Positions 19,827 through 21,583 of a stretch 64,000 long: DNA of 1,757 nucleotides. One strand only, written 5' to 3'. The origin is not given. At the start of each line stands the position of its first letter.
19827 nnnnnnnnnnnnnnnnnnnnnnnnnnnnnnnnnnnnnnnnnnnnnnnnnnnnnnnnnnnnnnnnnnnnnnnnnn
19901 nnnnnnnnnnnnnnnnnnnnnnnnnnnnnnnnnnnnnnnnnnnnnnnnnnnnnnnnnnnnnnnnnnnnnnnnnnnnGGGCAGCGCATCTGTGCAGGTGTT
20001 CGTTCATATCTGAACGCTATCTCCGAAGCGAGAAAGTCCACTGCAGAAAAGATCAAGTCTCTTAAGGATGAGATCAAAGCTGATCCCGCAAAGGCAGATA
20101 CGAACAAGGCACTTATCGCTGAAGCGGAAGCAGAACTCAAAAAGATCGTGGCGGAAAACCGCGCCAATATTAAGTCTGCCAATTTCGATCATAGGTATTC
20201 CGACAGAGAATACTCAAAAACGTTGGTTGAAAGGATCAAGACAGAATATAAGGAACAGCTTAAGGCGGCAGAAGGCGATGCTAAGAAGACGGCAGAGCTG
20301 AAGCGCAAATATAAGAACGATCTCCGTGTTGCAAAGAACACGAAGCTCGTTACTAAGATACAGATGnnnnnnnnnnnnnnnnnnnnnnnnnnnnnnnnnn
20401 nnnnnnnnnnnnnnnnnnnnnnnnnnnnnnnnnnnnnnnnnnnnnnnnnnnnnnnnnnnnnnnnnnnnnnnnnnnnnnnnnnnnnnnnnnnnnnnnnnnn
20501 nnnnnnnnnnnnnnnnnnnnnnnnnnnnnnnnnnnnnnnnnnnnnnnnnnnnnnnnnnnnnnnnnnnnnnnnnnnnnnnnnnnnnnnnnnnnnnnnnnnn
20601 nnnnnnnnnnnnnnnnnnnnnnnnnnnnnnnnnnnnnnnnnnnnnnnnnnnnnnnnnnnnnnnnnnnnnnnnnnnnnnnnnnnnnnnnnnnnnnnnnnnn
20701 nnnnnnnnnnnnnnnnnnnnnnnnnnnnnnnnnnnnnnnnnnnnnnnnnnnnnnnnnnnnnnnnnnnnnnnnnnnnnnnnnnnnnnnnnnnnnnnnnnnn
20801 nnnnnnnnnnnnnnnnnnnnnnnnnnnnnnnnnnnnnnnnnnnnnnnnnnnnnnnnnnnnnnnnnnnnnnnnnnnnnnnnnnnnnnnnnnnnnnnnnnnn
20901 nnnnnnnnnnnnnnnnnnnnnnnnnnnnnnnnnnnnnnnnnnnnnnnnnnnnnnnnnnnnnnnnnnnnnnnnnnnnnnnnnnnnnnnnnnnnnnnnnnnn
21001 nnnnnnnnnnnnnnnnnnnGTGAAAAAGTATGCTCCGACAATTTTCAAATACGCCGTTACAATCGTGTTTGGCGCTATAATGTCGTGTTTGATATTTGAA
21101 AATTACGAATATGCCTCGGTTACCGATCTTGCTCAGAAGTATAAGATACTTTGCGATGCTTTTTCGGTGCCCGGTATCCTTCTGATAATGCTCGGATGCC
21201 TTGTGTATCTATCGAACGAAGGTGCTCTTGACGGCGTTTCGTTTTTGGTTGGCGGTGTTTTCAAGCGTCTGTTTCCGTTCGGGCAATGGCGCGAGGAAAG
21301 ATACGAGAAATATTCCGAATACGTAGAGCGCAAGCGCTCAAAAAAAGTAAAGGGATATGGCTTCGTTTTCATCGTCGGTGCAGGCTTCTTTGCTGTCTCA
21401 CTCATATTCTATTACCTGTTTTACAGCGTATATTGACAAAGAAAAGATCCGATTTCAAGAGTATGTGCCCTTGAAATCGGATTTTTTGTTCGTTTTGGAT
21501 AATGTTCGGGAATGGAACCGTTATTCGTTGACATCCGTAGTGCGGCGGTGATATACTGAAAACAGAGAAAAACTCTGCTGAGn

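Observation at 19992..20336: A second, independent insertion of about 110 residues in the OppF-like ATPase, at a different structural position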

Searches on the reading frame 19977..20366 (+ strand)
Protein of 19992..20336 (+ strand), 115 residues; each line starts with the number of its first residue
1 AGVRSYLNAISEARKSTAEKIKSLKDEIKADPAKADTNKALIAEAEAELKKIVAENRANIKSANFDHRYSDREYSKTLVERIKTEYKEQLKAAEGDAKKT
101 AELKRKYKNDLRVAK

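Call 11: search_solved_structures(query=window:19992-20336:+, max_evalue=10)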
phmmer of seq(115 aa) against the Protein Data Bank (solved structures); distinct sequences matched with E-value up to 10: 3.
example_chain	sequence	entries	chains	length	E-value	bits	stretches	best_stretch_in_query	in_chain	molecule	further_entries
7rpr_A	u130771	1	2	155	0.1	16.4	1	23-98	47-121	Fibronectin-binding lipoprotein FbpA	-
9pg6_A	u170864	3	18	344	0.67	13.9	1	28-79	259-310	Glyceraldehyde-3-phosphate dehydrogenase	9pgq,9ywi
9f8f_C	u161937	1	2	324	0.94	13.4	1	63-100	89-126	S-layer protein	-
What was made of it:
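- Tried and rejected: Similarity of the arm to a known domain. phmmer against PDB gave E of 0.1 or worse (call 11).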

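Call 68: predict_structure(alignment_id=A5)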
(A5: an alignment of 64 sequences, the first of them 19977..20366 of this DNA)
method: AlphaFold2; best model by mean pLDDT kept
length: 130 residues; sequences in the alignment: 64
mean_pLDDT: 84.8   pTM: 0.54
mean pLDDT of the five models: 84.8, 83.9, 82.8, 81.5, 77.1
residues with pLDDT >= 90: 70; 70-90: 47; 50-70: 4; < 50: 9
segments of 3 or more residues with pLDDT < 50: 1-5, 127-130
pLDDT, mean of each block of 10 residues (from residue 1): 58 92 94 91 93 94 86 79 90 88 90 90 58
secondary structure, 60 per line:
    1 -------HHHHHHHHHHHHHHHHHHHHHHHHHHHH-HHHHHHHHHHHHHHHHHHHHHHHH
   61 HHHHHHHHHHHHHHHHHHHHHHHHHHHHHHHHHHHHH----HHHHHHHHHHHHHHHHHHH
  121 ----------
elements in order: H8-35 H37-97 H102-120

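Call 70: fold_search(model_id=the predicted structure, library=pdb)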
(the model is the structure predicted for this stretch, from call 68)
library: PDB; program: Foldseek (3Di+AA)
matches with E <= 10: 40; with E <= 0.001: 0
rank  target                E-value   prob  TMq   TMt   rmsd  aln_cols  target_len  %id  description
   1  4cqi                  2.8e+00  0.47  0.41  0.48  15.8       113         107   12  Crystal structure of recombinant tubulin-binding cofactor A (TBCA) from Leishmania major (released 2014-11-26)
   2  9yne_A                3.3e+00  0.09  0.27  0.03   8.7       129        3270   18  Motor domain of human dynein-1 in pre-power stroke bound to dynactin-p150glued-CC1B-ICD and LIS1 (released 2026-01-28)
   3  7ssp_E                3.7e+00  0.13  0.29  0.24  24.6       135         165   12  Structure of the human COQ7:COQ9 complex by single-particle electron cryo-microscopy, unliganded state (released 2022-11-02)
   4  9s97_A                4.6e+00  0.20  0.41  0.30  17.8       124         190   16  CdvB2 filament - low twist (released 2026-01-28)
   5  6ixv_A                4.6e+00  0.08  0.28  0.19  17.2       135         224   15  Crystal structure of SH3BP5-Rab11a (released 2019-03-20)
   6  7xec_B                4.8e+00  0.10  0.32  0.11   9.0       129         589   13  Cryo-EM structure of human ABCD1 E630Q in the presence of ATP in inward-facing state 2 (released 2023-03-29)
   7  5xg2                  4.8e+00  0.09  0.30  0.20  17.8       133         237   20  Crystal structure of a coiled-coil segment (residues 345-468 and 694-814) of Pyrococcus yayanosii Smc (released 2017-06-07)
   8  6gkf_C                5.1e+00  0.15  0.35  0.22  23.8       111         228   18  Structure of 14-3-3 gamma in complex with caspase-2 14-3-3 binding motif Ser139 (released 2018-10-17)
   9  6o0i_MODEL_1_A        5.4e+00  0.11  0.28  0.35  10.9       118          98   17  NMR ensemble of computationally designed protein XAA (released 2020-04-22)
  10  6a6m                  5.4e+00  0.09  0.33  0.09  12.1       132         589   16  Crystal structure of an outward-open nucleotide-bound state of the eukaryotic ABC multidrug transporter CmABCB1 (released 2019-02-20)
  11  5d3e_J                6.1e+00  0.14  0.36  0.23  23.4       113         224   18  Crystal structure of human 14-3-3 gamma in complex with CFTR R-domain peptide pS768-pS795 (released 2016-03-16)
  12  8h28_A                6.1e+00  0.12  0.34  0.35  26.6       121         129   13  Crystal structure of the K87V mutant of cytochrome c' from Shewanella benthica DB6705 (released 2023-10-11)
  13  3pdy_B                6.1e+00  0.09  0.30  0.20  11.6       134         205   13  Structure of the third and fourth spectrin repeats of the plakin domain of plectin (released 2011-02-02)
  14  9s99_A                6.4e+00  0.15  0.42  0.31  17.8       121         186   16  CdvB2 filament - high twist, class B (released 2026-01-28)
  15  6a3l_A                6.4e+00  0.11  0.34  0.34  27.1       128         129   12  Crystal structure of cytochrome c' from Shewanella violacea DSS12 (released 2019-06-12)
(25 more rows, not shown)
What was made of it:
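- Tried and rejected: Foldseek of the isolated arm gave E of 2.8 or worse (call 70).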

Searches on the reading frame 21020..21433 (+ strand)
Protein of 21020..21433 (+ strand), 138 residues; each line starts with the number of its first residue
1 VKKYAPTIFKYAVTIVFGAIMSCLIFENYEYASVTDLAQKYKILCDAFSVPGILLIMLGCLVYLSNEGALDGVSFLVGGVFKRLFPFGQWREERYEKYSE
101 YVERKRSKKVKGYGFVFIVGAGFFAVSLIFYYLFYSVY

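Call 31: search_protein_families(library=pfam, proteins=[window:21020-21433:+], max_evalue=0.01)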
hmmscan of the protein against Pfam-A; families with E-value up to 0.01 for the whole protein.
window:21020-21433:+ (138 aa): 1 family
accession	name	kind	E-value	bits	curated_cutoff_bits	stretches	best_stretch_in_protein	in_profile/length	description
PF13038.11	DUF3899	-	7.8e-10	39.5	23.4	1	45-130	1-86/88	Domain of unknown function (DUF3899)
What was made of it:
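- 21020..21436 (+): 138-aa DUF3899 membrane protein. Its GTG start overlaps the oppF stop codon (GTGA), which points to translational coupling. Pfam PF13038, 39.5 bits against a cut-off of 23.4 (call 31).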
